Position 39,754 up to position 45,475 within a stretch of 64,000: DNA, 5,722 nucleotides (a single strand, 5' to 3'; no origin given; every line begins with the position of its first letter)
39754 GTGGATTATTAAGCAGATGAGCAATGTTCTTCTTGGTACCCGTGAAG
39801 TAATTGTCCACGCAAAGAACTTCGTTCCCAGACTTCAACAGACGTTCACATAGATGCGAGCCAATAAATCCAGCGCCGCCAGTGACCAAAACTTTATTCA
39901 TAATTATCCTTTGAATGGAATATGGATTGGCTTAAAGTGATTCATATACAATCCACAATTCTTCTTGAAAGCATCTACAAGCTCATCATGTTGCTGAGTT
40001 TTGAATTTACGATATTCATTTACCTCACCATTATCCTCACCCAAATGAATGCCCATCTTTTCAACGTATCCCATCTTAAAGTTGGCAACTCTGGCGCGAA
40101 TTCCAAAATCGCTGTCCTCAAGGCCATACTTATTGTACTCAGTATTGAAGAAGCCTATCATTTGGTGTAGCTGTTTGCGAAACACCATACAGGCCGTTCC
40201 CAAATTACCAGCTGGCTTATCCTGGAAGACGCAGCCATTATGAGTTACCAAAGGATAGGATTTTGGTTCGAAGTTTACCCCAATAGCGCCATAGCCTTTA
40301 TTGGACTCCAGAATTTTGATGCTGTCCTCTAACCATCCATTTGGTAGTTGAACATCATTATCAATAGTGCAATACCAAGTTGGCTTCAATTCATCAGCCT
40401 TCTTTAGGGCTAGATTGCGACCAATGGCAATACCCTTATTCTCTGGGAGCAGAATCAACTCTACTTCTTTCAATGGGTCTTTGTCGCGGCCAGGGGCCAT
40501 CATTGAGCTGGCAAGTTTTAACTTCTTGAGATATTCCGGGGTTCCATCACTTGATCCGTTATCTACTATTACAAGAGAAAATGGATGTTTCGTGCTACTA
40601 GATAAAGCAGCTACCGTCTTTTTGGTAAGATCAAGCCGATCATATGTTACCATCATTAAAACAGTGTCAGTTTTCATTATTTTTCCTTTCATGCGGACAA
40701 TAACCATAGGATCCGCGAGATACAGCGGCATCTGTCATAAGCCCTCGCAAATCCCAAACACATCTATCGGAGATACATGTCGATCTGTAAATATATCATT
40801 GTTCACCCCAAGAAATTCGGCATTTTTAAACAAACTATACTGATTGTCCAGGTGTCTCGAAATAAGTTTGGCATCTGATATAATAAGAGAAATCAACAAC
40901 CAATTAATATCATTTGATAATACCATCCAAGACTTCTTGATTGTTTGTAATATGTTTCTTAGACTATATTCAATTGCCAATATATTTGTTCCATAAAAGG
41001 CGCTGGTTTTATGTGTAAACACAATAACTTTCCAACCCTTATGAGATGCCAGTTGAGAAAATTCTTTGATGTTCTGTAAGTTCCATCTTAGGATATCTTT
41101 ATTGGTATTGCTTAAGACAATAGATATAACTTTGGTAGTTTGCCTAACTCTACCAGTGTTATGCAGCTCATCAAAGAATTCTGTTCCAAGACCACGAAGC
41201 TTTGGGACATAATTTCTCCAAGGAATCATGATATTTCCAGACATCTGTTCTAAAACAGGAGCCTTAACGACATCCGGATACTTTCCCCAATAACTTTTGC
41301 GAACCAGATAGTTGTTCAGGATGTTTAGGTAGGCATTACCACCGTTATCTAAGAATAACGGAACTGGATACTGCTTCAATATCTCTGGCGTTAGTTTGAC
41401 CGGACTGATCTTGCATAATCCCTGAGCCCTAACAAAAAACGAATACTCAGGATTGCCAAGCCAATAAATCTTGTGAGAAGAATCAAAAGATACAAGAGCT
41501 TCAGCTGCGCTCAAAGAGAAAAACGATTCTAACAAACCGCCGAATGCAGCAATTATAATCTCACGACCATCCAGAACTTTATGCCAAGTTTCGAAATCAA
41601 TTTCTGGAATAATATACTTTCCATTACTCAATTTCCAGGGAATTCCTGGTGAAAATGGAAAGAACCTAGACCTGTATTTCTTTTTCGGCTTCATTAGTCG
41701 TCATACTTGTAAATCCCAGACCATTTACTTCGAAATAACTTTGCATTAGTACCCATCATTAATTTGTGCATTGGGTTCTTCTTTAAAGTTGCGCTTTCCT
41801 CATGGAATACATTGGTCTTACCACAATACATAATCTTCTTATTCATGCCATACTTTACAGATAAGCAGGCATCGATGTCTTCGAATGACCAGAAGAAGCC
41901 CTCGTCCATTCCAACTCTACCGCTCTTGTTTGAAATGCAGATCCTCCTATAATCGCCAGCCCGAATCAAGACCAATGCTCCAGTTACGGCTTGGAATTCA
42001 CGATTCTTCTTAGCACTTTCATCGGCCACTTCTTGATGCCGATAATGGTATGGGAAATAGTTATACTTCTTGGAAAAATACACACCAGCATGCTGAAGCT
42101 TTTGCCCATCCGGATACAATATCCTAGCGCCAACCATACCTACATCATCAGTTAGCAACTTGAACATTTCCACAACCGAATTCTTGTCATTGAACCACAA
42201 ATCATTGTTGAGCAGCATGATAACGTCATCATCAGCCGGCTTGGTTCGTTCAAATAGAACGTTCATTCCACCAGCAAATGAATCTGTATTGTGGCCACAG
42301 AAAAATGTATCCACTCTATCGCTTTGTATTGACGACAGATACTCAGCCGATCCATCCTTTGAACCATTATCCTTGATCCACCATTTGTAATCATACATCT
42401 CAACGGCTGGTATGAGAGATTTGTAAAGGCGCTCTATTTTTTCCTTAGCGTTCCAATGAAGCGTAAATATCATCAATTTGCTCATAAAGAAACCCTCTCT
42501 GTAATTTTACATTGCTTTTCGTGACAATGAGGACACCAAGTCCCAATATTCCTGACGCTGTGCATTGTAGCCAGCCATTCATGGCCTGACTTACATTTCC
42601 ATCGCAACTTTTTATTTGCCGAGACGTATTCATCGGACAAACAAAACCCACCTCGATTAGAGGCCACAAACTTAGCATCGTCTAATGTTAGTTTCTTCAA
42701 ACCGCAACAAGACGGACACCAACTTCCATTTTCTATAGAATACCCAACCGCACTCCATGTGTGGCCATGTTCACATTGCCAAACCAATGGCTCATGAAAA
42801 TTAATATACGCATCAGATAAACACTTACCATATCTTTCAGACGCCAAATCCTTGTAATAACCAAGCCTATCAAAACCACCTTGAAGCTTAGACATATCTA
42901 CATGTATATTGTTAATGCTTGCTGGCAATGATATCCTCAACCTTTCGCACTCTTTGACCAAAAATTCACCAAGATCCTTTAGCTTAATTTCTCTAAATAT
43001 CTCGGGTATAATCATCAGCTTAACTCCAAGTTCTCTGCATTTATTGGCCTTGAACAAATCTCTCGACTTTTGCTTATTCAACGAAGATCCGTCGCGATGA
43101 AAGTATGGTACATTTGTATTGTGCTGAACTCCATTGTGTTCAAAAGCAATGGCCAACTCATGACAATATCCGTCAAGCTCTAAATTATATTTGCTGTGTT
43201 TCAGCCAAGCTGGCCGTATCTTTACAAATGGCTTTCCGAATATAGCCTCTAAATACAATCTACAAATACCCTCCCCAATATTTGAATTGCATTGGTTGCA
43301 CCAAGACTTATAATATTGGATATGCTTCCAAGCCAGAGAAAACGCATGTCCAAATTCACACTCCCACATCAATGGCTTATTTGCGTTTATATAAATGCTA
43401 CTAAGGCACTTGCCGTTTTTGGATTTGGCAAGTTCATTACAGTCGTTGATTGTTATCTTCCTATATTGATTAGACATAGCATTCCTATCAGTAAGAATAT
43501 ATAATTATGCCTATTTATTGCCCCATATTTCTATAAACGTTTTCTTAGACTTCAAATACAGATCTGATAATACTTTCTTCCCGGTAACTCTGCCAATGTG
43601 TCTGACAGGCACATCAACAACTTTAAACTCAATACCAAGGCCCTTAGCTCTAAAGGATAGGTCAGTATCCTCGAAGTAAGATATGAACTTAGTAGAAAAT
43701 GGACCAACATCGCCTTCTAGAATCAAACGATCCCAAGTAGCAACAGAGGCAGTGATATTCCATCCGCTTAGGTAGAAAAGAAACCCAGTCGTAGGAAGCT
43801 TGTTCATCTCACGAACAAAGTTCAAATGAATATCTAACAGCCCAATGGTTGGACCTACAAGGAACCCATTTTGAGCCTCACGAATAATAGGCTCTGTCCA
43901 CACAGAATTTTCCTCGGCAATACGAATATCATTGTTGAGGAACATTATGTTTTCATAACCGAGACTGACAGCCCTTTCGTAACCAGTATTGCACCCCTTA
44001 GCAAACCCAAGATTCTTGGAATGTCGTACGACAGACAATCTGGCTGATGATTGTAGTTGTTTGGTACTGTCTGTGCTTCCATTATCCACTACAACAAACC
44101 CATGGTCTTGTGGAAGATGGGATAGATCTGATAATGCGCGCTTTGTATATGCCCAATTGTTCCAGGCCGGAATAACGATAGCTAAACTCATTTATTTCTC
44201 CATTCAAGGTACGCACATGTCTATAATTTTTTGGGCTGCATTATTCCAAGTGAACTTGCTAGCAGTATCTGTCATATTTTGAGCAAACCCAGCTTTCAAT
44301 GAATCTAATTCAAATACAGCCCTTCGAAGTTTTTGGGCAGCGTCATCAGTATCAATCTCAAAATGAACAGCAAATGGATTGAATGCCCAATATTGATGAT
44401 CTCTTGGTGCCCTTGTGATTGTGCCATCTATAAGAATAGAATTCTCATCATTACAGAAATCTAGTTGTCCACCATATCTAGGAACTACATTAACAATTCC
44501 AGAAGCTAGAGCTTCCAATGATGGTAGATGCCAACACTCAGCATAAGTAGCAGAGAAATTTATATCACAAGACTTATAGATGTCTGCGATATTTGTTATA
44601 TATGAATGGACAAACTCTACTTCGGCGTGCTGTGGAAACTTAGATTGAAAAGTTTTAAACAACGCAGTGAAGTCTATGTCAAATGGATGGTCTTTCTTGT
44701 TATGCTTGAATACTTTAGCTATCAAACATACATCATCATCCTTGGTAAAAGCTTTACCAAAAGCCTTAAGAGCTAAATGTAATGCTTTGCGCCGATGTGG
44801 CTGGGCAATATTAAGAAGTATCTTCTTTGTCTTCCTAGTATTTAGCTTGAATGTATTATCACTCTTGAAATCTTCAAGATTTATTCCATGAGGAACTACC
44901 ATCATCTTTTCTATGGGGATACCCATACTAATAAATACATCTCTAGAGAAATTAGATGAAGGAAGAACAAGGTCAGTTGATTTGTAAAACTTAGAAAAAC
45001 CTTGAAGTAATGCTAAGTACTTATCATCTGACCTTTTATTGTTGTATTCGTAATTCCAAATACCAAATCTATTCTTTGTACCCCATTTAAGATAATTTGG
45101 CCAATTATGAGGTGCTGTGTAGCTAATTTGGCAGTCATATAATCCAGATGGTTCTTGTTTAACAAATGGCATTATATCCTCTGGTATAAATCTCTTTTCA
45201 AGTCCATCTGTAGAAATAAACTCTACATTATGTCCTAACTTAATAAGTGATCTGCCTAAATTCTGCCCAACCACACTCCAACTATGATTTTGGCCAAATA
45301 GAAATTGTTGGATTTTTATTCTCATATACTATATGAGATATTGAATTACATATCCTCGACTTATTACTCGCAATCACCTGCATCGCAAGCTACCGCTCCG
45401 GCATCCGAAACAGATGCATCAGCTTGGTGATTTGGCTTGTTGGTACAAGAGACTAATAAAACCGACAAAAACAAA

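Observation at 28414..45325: A 17-kb phage-encoded glycan island with two fucosyltransferase families, GDP-fucose and UDP-xylose synthesis, a methyltransferase and six or more additional glycosyltransferases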

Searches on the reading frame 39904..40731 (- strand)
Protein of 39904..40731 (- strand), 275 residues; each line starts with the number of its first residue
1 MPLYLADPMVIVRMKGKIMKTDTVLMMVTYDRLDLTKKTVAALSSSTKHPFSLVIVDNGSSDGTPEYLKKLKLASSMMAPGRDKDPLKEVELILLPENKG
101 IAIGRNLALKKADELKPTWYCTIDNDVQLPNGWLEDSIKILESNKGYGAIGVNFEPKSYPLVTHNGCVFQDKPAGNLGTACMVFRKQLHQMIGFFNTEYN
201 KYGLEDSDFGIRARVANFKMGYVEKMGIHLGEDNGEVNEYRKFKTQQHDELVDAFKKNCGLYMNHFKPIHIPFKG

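Call 5: search_protein_families(library=pfam, proteins=[window:39904-40731:-], max_evalue=0.01)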
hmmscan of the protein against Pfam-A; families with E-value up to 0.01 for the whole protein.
window:39904-40731:- (275 aa): 2 families
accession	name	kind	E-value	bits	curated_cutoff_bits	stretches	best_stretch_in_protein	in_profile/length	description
PF00535.33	Glycos_transf_2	-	1.1e-15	58.4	23.3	1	26-152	3-114/168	Glycosyl transferase family 2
PF02709.20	Glyco_transf_7C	-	5e-05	23.3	23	1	175-225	18-67/78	N-terminal domain of galactosyltransferase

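Call 7: search_protein_families(library=ncbifam, proteins=[window:39904-40731:-], max_evalue=0.01)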
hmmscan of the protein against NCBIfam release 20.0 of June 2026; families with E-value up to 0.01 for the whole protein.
window:39904-40731:- (275 aa): 8 families
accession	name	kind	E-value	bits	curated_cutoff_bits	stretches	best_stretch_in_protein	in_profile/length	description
NF041875.1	EPS_EpsD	equivalog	7.2e-08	32.2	370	1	26-151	4-114/325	exopolysaccharide biosynthesis glycosyltransferase EpsD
NF047683.1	TeichurnBiosyTuaG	equivalog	1.1e-07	31.8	400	1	26-168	11-132/252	teichuronic acid biosynthesis protein TuaG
NF038299.1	EPS_HpsN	equivalog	2.7e-05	23.3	425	0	181-238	169-229/317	hormogonium polysaccharide biosynthesis glycosyltransferase HpsN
TIGR04283.1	glyco_like_mftF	equivalog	0.00025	20.7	182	1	37-209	15-165/221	TIGR04283 family arsenosugar biosynthesis glycosyltransferase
TIGR03937.1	PgaC_IcaA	equivalog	0.00041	19.4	422.3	1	24-153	48-162/407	poly-beta-1,6-N-acetyl-D-glucosamine synthase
NF038302.1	EPS_HpsE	equivalog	0.0012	17.9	300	1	49-155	32-125/307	hormogonium polysaccharide biosynthesis glycosyltransferase HpsE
TIGR04009.1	wcaE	equivalog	0.003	16.9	369.2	1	29-72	12-55/248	colanic acid biosynthesis glycosyltransferase WcaE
TIGR03965.1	mycofact_glyco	equivalog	0.0092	14.9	280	0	22-138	74-176/467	mycofactocin biosynthesis glycosyltransferase MftF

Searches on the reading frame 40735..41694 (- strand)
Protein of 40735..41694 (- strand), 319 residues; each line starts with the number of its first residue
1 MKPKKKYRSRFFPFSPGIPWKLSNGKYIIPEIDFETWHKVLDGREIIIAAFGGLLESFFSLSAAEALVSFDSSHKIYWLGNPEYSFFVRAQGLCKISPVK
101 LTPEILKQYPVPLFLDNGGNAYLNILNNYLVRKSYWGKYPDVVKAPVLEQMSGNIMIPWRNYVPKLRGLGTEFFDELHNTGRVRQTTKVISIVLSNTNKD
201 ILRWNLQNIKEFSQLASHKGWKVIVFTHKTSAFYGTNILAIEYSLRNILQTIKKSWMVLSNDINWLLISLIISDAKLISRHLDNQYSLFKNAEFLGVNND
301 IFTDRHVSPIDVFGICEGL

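Call 5: search_protein_families(library=pfam, proteins=[window:40735-41694:-], max_evalue=0.01)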
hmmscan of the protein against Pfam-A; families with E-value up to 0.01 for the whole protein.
window:40735-41694:- (319 aa): 0 families

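Call 7: search_protein_families(library=ncbifam, proteins=[window:40735-41694:-], max_evalue=0.01)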
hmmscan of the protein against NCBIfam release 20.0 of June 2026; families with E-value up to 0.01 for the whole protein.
window:40735-41694:- (319 aa): 0 families

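Call 32: search_protein_families(library=phrogs, proteins=[window:40735-41694:-], max_evalue=0.01)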
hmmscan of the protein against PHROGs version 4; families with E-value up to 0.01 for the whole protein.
window:40735-41694:- (319 aa): 0 families

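Call 54: find_homologous_proteins(query=window:40735-41694:-, max_evalue=0.00001)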
Query window:40735-41694:- (319 aa): 121 proteins with E <= 0.00001 among 1895 candidates; the best 120 are listed.
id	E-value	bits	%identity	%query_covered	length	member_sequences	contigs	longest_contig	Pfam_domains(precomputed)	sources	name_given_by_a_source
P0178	5.5e-215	731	100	100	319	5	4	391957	-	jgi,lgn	jgi:hypothetical protein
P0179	7.8e-197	671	89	100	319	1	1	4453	-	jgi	jgi:hypothetical protein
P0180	1.0e-193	661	89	100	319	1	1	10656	-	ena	-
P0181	3.2e-188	643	84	100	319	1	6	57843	-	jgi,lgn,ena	jgi:hypothetical protein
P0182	1.9e-173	594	78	100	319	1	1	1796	-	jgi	-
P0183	7.6e-169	579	76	100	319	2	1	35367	-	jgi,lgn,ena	-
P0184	1.2e-166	572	76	100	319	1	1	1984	-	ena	-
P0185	1.6e-165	568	74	100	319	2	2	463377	-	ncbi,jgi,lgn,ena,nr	ncbi:hypothetical protein M0R72_02465 [Candidatus Pacearchaeota archaeon]|jgi:hypothetical protein|n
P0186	9.6e-165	566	74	100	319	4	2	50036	-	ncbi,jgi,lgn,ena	jgi:hypothetical protein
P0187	5.3e-164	563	75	100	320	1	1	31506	-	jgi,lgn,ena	-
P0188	9.2e-164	563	74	100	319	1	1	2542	-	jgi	jgi:hypothetical protein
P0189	3.3e-162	557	71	100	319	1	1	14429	-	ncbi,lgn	-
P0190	3.5e-160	551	72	100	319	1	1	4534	-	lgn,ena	-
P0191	4.9e-158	544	71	100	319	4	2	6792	-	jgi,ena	-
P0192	6.9e-156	537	72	100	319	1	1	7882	-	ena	-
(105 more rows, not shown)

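Call 65: predict_structure(alignment_id=A2)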
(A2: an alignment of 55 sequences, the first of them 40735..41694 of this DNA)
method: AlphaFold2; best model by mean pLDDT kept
length: 319 residues; sequences in the alignment: 55
mean_pLDDT: 94.0   pTM: 0.91
mean pLDDT of the five models: 94.0, 93.3, 93.2, 93.0, 92.4
residues with pLDDT >= 90: 293; 70-90: 21; 50-70: 3; < 50: 2
segments of 3 or more residues with pLDDT < 50: none
pLDDT, mean of each block of 10 residues (from residue 1): 70 92 91 91 95 97 96 93 97 95 93 94 95 91 96 95 96 94 92 94 95 95 97 93 97 97 98 97 95 96 94 95
secondary structure, 60 per line:
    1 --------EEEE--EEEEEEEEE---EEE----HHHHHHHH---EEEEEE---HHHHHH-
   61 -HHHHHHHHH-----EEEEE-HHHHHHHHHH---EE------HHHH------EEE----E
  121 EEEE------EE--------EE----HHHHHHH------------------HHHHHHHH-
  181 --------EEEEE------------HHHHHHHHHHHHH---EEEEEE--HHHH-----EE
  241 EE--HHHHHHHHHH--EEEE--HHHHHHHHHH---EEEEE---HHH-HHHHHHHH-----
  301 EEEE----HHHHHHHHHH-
elements in order: E9-12 E15-23 E27-29 H34-41 E45-50 H54-59 H62-70 E76-80 H82-91 H103-106 E113-115 E120-124 H147-153 H172-179 E189-193 H206-218 E222-227 H230-233 E239-242 H245-254 E257-260 H263-272 E276-280 H288-295 E301-304 H309-318

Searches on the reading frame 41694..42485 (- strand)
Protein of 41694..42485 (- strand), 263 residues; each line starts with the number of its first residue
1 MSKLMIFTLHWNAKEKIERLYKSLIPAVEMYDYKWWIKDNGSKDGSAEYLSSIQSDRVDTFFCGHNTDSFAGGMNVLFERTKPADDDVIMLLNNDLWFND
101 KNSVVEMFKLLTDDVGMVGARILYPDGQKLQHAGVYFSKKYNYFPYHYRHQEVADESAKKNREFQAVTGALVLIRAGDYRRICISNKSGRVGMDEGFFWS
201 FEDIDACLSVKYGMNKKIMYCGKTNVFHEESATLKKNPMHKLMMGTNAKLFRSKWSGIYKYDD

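Call 5: search_protein_families(library=pfam, proteins=[window:41694-42485:-], max_evalue=0.01)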
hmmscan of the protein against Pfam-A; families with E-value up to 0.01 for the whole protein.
window:41694-42485:- (263 aa): 1 family
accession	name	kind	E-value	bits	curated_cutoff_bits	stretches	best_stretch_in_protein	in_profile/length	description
PF00535.33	Glycos_transf_2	-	7.3e-09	36.2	23.3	1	11-154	7-150/168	Glycosyl transferase family 2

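Call 7: search_protein_families(library=ncbifam, proteins=[window:41694-42485:-], max_evalue=0.01)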
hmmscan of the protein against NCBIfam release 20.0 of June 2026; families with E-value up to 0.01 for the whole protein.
window:41694-42485:- (263 aa): 1 family
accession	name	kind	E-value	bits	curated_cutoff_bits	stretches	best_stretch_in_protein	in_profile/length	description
TIGR04009.1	wcaE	equivalog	9.6e-06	25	369.2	1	4-147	3-141/248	colanic acid biosynthesis glycosyltransferase WcaE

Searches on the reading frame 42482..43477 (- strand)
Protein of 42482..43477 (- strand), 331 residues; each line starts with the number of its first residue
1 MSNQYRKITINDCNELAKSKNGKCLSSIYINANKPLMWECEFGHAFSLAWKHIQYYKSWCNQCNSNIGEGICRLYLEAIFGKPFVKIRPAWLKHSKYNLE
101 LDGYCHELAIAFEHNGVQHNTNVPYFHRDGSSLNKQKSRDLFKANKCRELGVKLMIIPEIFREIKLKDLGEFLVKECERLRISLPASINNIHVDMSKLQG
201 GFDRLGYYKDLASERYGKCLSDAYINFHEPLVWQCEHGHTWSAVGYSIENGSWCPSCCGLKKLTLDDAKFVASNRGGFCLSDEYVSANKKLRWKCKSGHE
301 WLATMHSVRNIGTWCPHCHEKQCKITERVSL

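Call 5: search_protein_families(library=pfam, proteins=[window:42482-43477:-], max_evalue=0.01)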
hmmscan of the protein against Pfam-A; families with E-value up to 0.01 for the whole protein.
window:42482-43477:- (331 aa): 1 family
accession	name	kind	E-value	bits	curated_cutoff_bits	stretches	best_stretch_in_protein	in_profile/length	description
PF14311.12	DUF4379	-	8.1e-10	39.2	24.5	1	286-321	21-56/56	Probable Treble clef zinc finger domain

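Call 7: search_protein_families(library=ncbifam, proteins=[window:42482-43477:-], max_evalue=0.01)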
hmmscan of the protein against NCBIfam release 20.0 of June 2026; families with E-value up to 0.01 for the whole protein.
window:42482-43477:- (331 aa): 0 families

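Call 32: search_protein_families(library=phrogs, proteins=[window:42482-43477:-], max_evalue=0.01)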
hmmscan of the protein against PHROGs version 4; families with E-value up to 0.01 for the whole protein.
window:42482-43477:- (331 aa): 7 families
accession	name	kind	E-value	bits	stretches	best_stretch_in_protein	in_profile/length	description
phrog_559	-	DNA, RNA and nucleotide metabolism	2.1e-33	117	2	11-177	250-415/607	HNH endonuclease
phrog_681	-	DNA, RNA and nucleotide metabolism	1.1e-16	61.5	1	223-321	325-431/576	endonuclease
phrog_27771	-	unknown function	5.1e-08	33.1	1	98-158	465-524/549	-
phrog_3339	-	DNA, RNA and nucleotide metabolism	0.0001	22.5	1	37-157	225-332/536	homing endonuclease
phrog_34504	-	unknown function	0.00012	22.2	1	69-156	286-363/386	-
phrog_9084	-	DNA, RNA and nucleotide metabolism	0.00039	21.5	1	56-158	51-151/187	homing endonuclease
phrog_10952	-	unknown function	0.0019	19.3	0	268-300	24-56/66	-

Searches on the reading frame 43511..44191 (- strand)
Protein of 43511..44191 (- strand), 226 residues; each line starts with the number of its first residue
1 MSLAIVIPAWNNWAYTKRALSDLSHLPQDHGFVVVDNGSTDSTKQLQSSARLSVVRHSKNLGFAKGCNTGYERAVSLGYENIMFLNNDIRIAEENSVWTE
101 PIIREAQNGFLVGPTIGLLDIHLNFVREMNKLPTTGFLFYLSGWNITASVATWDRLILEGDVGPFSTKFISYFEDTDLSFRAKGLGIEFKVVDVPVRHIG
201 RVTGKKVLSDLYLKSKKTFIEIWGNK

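Call 5: search_protein_families(library=pfam, proteins=[window:43511-44191:-], max_evalue=0.01)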
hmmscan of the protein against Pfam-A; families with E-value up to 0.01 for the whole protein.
window:43511-44191:- (226 aa): 1 family
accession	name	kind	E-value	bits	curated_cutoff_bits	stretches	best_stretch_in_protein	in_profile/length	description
PF00535.33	Glycos_transf_2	-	1.4e-12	48.3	23.3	1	5-94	2-94/168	Glycosyl transferase family 2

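Call 7: search_protein_families(library=ncbifam, proteins=[window:43511-44191:-], max_evalue=0.01)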
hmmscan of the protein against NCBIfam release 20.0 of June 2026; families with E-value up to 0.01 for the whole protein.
window:43511-44191:- (226 aa): 7 families
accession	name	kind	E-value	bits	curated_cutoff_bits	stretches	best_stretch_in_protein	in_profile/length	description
TIGR01556.1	rhamnosyltran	subfamily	1.4e-11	44.1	200.55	1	26-116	18-112/281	rhamnosyltransferase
TIGR04283.1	glyco_like_mftF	equivalog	3.2e-10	40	182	1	3-102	1-96/221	TIGR04283 family arsenosugar biosynthesis glycosyltransferase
TIGR03965.1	mycofact_glyco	equivalog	3.5e-09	36.1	280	1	2-91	75-167/467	mycofactocin biosynthesis glycosyltransferase MftF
NF058614.1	PPMAGASynPpgS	equivalog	1.1e-06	28.3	370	1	5-75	4-72/226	polyprenyl-phospho-N-acetylgalactosaminyl synthase PpgS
NF041875.1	EPS_EpsD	equivalog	7.5e-06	25.6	370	1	3-93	1-94/325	exopolysaccharide biosynthesis glycosyltransferase EpsD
TIGR03937.1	PgaC_IcaA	equivalog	0.00017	20.7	422.3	1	3-98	47-145/407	poly-beta-1,6-N-acetyl-D-glucosamine synthase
NF050113.1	gal_furan_GlfT1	equivalog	0.00021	20.7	330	1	31-97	30-98/290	galactofuranosyltransferase GlfT1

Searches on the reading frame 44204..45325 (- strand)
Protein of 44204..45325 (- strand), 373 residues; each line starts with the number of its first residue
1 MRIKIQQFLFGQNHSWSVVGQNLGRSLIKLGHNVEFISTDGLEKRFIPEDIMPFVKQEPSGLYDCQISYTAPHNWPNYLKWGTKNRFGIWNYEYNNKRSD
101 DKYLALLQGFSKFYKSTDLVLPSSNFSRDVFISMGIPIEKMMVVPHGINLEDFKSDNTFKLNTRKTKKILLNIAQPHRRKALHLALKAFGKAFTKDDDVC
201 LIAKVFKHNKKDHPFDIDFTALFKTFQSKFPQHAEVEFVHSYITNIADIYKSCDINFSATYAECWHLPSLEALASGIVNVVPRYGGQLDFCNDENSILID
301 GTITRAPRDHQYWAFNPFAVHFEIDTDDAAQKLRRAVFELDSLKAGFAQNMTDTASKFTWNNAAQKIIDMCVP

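Call 5: search_protein_families(library=pfam, proteins=[window:44204-45325:-], max_evalue=0.01)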
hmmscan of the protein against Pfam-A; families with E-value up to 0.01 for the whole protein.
window:44204-45325:- (373 aa): 4 families
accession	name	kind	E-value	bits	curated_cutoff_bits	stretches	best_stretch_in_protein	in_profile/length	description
PF00534.26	Glycos_transf_1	-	1.6e-06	28.2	26.4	1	156-295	4-135/172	Glycosyl transferases group 1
PF13439.12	Glyco_transf_4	-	1.8e-06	28.6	28.5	1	97-151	117-169/170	Glycosyltransferase Family 4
PF13692.12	Glyco_trans_1_4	-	0.00014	22.6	27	1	170-300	4-125/142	Glycosyl transferases group 1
PF08485.16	Polysacc_syn_2C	-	0.00085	19.4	25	1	149-173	20-44/48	Polysaccharide biosynthesis protein C-terminal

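Call 7: search_protein_families(library=ncbifam, proteins=[window:44204-45325:-], max_evalue=0.01)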
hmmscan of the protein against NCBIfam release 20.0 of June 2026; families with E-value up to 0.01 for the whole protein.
window:44204-45325:- (373 aa): 9 families
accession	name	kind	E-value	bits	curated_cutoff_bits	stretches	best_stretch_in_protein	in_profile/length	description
NF041010.1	glycosy_Agl16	equivalog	4e-05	22.7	575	1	112-190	129-202/352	glycosylation protein Agl16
TIGR04005.1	wcaL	equivalog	0.00012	21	537.6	1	110-189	168-244/406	colanic acid biosynthesis glycosyltransferase WcaL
NF053513.1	Gtran_IagA_BgsA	equivalog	0.00064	18.8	460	0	111-180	100-174/333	LTA glycolipid anchor biosynthesis glycosyltransferase, IagA/BgsA family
NF053787.1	GlcN_PG_synth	equivalog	0.0007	18.5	480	0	111-293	138-302/361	N-acetylglucosaminyl phosphatidylglycerol synthase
TIGR03449.1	mycothiol_MshA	equivalog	0.0011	17.9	462.5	0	127-302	176-354/406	D-inositol-3-phosphate glycosyltransferase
NF049987.1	DaglGlyslTfaseDgs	equivalog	0.0014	17.7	500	0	111-184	96-175/332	processive diacylglycerol alpha-glucosyltransferase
TIGR03999.1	thiol_BshA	equivalog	0.003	16.5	273.7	0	235-295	256-315/375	N-acetyl-alpha-D-glucosaminyl L-malate synthase BshA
NF012028.0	PRK15484.1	subfamily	0.0084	15.2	618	0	117-294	141-319/380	lipopolysaccharide N-acetylglucosaminyltransferase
NF050063.1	ProtGlycPglJ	equivalog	0.0085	15.3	500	0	112-196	140-223/363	N-acetylgalactosamine-N,N'-diacetylbacillosaminyl-diphospho-undecaprenol 4-alpha-N-acetylgalactosaminyltransferase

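Call 32: search_protein_families(library=phrogs, proteins=[window:44204-45325:-], max_evalue=0.01)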
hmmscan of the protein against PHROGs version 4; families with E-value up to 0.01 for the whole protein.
window:44204-45325:- (373 aa): 2 families
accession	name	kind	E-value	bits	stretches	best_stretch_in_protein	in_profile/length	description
phrog_2170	-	moron, auxiliary metabolic gene and host takeover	4.2e-32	112.6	1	15-368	17-366/374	glycosyltransferase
phrog_4356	-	moron, auxiliary metabolic gene and host takeover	1.7e-05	25.3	1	110-290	80-231/307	glycosyltransferase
